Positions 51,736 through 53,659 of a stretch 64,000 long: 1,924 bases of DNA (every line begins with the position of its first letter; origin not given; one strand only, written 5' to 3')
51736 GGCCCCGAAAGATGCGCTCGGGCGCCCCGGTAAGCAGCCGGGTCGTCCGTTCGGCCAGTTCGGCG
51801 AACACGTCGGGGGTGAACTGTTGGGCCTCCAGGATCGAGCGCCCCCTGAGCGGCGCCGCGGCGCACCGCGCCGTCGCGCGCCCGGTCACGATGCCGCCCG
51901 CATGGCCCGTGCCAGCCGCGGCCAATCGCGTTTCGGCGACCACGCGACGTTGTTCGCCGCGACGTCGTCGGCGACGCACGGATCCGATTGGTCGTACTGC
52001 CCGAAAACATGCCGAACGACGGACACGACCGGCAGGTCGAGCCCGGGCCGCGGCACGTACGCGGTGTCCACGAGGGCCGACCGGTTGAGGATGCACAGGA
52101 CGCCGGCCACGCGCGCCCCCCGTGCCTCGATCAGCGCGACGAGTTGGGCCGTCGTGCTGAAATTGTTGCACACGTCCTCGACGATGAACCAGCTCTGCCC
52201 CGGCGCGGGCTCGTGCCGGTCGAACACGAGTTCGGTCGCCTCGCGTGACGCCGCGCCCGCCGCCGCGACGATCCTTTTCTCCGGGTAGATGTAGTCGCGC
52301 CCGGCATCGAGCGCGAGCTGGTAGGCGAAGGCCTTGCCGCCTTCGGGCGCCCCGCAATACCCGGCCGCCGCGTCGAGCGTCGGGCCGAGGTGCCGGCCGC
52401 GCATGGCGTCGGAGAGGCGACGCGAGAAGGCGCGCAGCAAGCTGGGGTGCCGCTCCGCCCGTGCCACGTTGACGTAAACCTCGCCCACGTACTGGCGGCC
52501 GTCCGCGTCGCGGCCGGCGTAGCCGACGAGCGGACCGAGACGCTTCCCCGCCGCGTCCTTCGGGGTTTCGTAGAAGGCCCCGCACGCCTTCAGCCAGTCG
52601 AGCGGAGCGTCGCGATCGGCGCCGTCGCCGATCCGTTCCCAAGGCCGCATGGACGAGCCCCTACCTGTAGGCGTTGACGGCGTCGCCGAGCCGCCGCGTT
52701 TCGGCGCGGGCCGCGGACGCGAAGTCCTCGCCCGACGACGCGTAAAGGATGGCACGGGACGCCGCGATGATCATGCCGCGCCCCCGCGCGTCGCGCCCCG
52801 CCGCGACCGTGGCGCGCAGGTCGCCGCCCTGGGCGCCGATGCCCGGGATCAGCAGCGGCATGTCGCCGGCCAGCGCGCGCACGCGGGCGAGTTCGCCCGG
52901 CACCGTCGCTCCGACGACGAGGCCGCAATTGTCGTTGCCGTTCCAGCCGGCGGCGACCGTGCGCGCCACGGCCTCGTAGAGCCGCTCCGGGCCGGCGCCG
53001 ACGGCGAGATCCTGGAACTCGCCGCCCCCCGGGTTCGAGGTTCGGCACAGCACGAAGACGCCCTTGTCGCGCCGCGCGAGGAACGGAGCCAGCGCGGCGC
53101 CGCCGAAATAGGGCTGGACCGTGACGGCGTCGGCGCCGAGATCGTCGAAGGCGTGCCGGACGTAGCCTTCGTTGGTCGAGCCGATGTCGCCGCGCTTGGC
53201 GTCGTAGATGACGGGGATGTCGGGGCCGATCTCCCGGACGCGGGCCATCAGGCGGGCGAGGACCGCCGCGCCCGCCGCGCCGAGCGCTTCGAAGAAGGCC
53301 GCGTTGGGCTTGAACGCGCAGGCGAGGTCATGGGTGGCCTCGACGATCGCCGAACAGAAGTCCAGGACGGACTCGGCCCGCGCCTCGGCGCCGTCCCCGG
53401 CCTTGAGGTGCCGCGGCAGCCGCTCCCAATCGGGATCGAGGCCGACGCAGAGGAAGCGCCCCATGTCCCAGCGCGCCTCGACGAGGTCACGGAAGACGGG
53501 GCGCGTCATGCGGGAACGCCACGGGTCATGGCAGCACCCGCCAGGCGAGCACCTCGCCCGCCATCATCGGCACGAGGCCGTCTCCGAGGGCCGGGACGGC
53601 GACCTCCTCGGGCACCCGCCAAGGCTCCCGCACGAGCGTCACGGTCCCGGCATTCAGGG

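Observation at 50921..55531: Self-contained, translationally coupled DHOD-DHOase-ODCase-PRTase-ATCase operon in an accessory, IS-flanked context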

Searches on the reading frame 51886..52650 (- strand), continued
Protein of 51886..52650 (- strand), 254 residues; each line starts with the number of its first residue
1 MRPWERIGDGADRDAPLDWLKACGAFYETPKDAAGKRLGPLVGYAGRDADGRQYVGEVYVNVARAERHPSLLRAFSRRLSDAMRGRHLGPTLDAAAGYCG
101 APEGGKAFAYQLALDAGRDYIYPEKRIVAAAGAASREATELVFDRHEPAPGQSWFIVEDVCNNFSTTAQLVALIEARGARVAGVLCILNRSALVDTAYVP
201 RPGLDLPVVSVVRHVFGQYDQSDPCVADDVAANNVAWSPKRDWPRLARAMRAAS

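Call 72: find_encoding_contigs(protein=P0088, flank=10000, max_places=2)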
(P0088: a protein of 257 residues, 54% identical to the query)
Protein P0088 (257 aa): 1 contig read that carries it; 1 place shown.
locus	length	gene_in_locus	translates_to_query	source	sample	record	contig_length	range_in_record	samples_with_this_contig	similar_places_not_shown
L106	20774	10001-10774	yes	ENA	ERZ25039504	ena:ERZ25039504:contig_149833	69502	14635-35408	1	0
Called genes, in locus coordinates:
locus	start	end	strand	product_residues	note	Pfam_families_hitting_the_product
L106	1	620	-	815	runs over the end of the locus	PF13407:Peripla_BP_4, PF13483:Lactamase_B_3 (weak), PF12706:Lactamase_B_2, PF08240:ADH_N (weak)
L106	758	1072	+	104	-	-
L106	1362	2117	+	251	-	-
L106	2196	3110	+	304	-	-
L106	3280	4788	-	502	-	-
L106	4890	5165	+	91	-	PF07729:FCD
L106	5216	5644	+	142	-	PF07005:SBD_N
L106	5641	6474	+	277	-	PF07005:SBD_N, PF17042:NBD_C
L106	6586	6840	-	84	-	-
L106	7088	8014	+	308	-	PF01180:DHO_dh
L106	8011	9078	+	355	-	PF04909:Amidohydro_2 (faint)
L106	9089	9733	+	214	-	PF00215:OMPdecase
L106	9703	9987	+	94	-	-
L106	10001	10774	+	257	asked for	-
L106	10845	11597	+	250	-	PF02729:OTCace_N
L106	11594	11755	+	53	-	PF00185:OTCace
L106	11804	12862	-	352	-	PF00487:FA_desaturase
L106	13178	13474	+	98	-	-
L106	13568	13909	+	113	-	-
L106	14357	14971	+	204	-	PF01612:DNA_pol_A_exo1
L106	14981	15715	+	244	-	-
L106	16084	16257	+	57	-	-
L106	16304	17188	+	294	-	PF00005:ABC_tran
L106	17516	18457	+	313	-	PF04552:Sigma54_DBD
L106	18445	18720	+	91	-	PF04552:Sigma54_DBD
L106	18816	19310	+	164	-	PF02410:RsfS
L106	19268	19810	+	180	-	PF02590:SPOUT_MTase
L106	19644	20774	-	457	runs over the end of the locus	-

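Call 75: list_cluster_members(proteins=[L106:16304-17188:+, L106:18816-19310:+, L106:14357-14971:+, L106:11804-12862:-, L106:7088-8014:+, P0088, P0089, P0094, P0338, P0002])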
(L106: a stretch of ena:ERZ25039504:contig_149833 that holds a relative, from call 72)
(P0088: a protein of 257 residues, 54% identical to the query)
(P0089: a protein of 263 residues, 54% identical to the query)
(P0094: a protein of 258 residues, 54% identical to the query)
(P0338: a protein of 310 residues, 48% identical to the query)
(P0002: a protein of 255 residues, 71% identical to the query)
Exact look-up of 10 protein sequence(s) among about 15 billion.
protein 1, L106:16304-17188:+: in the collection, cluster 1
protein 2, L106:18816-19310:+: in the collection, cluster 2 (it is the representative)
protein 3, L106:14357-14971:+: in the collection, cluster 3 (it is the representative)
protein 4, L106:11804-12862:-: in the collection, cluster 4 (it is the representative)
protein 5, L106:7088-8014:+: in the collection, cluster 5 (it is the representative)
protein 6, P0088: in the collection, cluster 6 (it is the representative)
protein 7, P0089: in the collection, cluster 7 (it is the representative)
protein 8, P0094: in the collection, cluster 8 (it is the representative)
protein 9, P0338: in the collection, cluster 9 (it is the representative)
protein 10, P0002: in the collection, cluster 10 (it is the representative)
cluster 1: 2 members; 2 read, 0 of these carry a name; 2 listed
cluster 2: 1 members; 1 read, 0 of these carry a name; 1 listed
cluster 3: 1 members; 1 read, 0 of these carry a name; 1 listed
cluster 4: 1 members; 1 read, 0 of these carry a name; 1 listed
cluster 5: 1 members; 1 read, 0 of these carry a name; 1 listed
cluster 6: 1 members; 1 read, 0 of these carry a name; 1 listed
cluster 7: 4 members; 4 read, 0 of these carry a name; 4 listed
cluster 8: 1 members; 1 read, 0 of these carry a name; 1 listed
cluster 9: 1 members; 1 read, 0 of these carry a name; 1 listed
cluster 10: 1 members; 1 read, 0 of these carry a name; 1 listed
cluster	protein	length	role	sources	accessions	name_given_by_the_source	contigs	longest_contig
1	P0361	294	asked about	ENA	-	-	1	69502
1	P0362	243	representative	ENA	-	-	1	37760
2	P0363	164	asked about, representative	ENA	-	-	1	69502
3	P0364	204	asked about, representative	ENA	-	-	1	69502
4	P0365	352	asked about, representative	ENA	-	-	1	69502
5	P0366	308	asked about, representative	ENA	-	-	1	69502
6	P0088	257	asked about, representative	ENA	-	-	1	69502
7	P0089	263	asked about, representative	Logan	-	-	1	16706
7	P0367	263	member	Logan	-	-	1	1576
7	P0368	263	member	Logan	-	-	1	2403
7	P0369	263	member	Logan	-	-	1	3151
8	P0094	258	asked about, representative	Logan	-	-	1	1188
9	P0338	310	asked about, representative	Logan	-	-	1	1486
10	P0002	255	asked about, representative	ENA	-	-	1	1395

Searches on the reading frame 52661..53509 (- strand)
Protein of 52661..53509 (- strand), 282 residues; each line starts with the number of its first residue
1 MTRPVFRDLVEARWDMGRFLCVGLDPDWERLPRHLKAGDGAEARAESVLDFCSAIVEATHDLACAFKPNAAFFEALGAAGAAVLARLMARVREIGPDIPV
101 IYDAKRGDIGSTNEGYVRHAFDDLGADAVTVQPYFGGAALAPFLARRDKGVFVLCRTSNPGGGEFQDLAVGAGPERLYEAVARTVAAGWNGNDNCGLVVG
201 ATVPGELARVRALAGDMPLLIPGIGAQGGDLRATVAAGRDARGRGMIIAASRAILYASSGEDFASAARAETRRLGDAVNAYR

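Call 3: search_protein_families(library=pfam, proteins=[window:52661-53509:-], max_evalue=0.01)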
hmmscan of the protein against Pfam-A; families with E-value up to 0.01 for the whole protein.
window:52661-53509:- (282 aa): 1 family
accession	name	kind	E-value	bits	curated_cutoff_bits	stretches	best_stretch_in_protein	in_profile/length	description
PF00215.30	OMPdecase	-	2.2e-30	106.6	27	1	20-259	3-213/221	Orotidine 5'-phosphate decarboxylase / HUMPS family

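Call 4: search_protein_families(library=ncbifam, proteins=[window:52661-53509:-], max_evalue=0.01)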
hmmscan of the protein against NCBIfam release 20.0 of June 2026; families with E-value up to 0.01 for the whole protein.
window:52661-53509:- (282 aa): 4 families
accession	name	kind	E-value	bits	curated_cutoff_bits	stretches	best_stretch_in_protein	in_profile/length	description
TIGR02127.1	pyrF_sub2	equivalog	2e-72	243.5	110.6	1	15-267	11-260/261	orotidine-5'-phosphate decarboxylase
NF004034.0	PRK05500.1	equivalog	1.5e-43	149.1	656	1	11-261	9-248/478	bifunctional orotidine-5'-phosphate decarboxylase/orotate phosphoribosyltransferase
NF010386.0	PRK13813.1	equivalog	1.5e-11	44.3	208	1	89-240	46-188/216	orotidine 5'-phosphate decarboxylase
TIGR01740.1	pyrF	equivalog_domain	4.5e-06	26.5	92.3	1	92-245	50-192/216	orotidine-5'-phosphate decarboxylase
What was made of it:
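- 52661..53509 (-): Long-form (subfamily 2) OMP decarboxylase, 282 aa. TIGR02127 at 243 bits, cut-off 111 (call 4).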

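Call 23: search_solved_structures(query=window:52661-53509:-, max_evalue=0.001, show_alignments=1)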
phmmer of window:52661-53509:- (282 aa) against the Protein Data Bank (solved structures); distinct sequences matched with E-value up to 0.001: 78 (the best 60 are shown).
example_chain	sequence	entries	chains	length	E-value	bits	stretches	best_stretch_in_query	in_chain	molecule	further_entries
3qw3_A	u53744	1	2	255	1.7e-57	198.3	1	43-260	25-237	Orotidine-5-phosphate decarboxylase/orotate phosphoribosyltransferase, putative (Ompdcase-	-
3qw4_B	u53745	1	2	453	6.4e-57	196.4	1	43-260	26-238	UMP synthase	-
4mjz_A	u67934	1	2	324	5.6e-45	157.2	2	16-171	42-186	Orotidine 5'-phosphate decarboxylase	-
3r89_A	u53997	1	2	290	2.4e-30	109.2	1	16-256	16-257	Orotidine 5'-phosphate decarboxylase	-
3v75_A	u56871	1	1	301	4.1e-27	98.6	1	12-262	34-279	Orotidine 5'-phosphate decarboxylase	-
2ffc_A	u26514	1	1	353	1e-22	84.2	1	50-264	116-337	orotidine 5-monophosphate decarboxylase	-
2guu_A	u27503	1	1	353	1.2e-22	84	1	50-264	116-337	ODcase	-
2f84_A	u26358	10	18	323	4.3e-21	78.9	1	50-254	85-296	orotidine monophosphate decarboxylase | Orotidine-monophosphate-decarboxylase | Orotidine 5'-phosphate decarboxylase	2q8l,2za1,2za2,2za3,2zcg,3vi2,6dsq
2q8z_A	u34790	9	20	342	5.2e-21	78.6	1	50-254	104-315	Orotidine-monophosphate-decarboxylase | Orotidine 5' monophosphate decarboxylase | Orotidine 5'-phosphate decarboxylase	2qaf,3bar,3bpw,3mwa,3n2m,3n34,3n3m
2fds_A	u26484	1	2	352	4.9e-18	68.8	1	50-257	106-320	orotidine-monophosphate-decarboxylase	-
2aqw_A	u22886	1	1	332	5.9e-18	68.6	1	50-256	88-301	putative orotidine-monophosphate-decarboxylase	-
4muz_A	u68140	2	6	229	1.9e-09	40.7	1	87-249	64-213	Orotidine 5'-phosphate decarboxylase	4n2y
3nqd_A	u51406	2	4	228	4.8e-08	36.1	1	99-253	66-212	Orotidine 5'-phosphate decarboxylase | Orotidine 5'-monophosphate decarboxylase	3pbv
3nq7_A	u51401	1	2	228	5.7e-08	35.8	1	99-253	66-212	Orotidine 5'-phosphate decarboxylase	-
4lc8_A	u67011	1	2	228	6.9e-08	35.5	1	99-253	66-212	Orotidine 5'-phosphate decarboxylase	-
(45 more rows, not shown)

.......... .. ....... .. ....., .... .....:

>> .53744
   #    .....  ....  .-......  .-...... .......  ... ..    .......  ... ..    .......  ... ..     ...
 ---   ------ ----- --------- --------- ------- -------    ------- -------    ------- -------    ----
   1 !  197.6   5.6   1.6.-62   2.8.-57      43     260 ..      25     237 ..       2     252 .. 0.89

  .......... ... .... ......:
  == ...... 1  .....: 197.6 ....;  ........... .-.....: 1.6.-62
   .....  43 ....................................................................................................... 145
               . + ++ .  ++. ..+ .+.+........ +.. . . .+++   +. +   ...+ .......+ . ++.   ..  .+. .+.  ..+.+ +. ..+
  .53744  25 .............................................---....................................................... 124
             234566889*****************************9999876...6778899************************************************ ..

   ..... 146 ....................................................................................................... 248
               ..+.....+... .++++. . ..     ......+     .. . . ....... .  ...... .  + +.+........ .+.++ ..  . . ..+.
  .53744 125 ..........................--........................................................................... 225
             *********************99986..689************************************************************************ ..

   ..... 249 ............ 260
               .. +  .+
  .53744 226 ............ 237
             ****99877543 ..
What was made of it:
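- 52661..53509 (-): Best PDB match is the ODCase domain of Leishmania UMP synthase, 3QW3, E 2e-57 (call 23).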
